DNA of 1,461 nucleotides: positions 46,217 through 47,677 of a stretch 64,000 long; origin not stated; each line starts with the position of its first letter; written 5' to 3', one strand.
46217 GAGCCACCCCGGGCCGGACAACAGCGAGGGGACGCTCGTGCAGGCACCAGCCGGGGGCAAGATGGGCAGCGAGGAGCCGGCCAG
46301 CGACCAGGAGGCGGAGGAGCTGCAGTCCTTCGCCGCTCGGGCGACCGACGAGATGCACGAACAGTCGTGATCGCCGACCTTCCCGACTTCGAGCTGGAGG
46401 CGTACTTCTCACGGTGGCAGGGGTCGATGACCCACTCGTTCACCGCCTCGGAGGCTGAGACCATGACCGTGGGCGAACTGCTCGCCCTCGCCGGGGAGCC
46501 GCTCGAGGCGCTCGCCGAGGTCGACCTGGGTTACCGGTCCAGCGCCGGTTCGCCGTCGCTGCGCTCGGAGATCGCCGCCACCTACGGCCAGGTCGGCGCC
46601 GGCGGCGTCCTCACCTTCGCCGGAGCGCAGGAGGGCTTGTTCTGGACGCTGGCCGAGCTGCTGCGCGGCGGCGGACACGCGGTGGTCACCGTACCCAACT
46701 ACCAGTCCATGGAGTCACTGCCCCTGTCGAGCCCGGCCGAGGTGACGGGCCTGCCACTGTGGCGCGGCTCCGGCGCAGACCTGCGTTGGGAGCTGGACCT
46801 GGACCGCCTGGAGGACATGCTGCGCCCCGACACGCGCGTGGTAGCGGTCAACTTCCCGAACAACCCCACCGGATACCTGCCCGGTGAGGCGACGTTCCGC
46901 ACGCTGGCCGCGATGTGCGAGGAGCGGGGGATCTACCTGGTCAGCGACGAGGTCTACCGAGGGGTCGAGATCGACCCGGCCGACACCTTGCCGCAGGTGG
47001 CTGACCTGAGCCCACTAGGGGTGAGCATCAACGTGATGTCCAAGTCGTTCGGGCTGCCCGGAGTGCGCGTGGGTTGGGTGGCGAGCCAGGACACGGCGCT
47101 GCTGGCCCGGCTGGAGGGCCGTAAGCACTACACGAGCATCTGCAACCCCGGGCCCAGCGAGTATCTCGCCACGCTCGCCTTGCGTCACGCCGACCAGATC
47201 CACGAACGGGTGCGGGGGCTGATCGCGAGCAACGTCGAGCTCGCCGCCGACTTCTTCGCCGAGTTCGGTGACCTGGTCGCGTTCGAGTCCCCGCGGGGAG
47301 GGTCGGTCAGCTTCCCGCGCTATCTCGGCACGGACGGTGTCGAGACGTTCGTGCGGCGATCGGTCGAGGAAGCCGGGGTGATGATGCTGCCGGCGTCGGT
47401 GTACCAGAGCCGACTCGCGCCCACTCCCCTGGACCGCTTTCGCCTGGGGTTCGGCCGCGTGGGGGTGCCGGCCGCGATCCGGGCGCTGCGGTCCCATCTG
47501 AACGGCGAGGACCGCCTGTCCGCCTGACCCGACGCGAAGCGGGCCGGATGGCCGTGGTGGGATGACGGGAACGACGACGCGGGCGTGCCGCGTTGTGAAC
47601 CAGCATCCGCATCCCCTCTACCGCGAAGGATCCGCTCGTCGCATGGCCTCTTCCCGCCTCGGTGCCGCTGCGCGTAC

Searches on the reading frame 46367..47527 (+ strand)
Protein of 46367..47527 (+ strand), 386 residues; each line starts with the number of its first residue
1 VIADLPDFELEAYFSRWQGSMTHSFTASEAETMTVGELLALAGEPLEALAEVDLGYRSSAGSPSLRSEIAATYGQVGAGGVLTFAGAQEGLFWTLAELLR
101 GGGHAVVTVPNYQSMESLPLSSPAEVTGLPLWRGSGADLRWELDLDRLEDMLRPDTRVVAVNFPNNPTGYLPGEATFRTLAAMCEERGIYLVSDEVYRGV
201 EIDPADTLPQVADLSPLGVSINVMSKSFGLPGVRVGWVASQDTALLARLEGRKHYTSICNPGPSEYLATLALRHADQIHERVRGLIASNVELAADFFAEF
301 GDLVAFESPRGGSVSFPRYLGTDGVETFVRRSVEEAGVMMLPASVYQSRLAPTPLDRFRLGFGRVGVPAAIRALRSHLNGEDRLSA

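Call 3: search_protein_families(library=pfam, proteins=[window:46367-47527:+], max_evalue=0.01)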
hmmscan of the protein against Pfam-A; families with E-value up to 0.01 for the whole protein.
window:46367-47527:+ (386 aa): 2 families
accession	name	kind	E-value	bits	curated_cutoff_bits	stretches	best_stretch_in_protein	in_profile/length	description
PF00155.27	Aminotran_1_2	-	1.3e-29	103.9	19.7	1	54-355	36-339/361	Aminotransferase class I and II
PF00266.25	Aminotran_5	-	0.0011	18.5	21.5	1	95-196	78-177/371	Aminotransferase class-V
